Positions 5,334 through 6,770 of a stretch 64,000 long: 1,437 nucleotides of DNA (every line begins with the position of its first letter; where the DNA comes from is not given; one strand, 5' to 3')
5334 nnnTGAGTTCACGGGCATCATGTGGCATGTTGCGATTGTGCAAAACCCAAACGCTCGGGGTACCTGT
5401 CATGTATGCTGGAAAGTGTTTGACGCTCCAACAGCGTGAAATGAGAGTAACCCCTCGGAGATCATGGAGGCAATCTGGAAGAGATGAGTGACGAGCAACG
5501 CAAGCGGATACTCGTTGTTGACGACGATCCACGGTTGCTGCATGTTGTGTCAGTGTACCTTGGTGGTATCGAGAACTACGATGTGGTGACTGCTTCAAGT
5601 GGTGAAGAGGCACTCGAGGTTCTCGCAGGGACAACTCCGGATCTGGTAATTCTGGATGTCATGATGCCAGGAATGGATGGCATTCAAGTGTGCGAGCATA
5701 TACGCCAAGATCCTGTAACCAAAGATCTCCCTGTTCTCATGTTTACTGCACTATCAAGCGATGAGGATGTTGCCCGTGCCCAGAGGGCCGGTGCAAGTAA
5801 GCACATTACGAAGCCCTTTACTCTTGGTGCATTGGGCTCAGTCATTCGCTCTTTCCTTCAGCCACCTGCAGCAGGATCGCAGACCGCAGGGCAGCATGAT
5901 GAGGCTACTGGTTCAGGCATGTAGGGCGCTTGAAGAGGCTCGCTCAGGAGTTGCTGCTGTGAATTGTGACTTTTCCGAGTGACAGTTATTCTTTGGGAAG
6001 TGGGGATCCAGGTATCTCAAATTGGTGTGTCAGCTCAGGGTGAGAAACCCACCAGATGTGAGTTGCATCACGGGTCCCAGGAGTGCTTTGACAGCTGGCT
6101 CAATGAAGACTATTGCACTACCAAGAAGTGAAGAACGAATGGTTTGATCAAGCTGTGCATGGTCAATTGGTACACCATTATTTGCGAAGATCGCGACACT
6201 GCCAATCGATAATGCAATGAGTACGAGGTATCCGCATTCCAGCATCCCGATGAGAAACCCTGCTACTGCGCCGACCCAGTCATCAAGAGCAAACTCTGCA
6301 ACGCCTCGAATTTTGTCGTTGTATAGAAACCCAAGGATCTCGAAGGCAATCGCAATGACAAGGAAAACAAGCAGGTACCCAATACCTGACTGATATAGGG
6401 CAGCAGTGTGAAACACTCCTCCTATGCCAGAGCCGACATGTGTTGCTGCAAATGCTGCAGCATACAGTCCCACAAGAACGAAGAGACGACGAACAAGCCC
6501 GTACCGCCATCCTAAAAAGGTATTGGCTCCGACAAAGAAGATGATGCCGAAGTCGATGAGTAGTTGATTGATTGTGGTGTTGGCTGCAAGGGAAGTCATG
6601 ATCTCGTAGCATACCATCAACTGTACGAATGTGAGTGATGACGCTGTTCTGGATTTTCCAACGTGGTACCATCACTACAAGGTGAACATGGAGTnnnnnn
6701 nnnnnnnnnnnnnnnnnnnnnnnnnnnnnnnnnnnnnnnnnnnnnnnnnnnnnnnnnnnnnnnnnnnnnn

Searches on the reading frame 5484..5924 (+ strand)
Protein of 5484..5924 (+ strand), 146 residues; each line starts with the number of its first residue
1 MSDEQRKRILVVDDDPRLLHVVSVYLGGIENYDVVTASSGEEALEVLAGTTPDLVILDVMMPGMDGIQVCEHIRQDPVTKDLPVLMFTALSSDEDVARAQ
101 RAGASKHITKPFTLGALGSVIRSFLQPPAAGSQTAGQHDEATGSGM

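Call 25: search_protein_families(library=pfam, proteins=[window:5484-5924:+], max_evalue=0.001)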
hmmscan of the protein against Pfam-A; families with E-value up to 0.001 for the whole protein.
window:5484-5924:+ (146 aa): 1 family
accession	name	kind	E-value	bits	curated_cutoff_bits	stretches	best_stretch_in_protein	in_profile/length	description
PF00072.30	Response_reg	-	6.6e-30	104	30.2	1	9-120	1-109/111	Response regulator receiver domain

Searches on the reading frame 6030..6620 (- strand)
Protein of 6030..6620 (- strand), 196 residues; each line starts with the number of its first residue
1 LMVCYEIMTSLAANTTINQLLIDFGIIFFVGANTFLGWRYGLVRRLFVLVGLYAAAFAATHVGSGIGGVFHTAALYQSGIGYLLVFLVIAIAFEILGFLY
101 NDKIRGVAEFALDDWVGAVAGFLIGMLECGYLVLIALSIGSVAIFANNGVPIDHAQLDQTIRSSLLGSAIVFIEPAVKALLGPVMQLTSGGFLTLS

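Call 25: search_protein_families(library=pfam, proteins=[window:6030-6620:-], max_evalue=0.001)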
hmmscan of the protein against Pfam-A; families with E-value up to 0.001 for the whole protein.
window:6030-6620:- (196 aa): 1 family
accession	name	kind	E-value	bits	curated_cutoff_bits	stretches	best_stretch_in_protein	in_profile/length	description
PF02674.22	Colicin_V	-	1.4e-11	45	29.3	1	22-142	1-123/144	Colicin V production protein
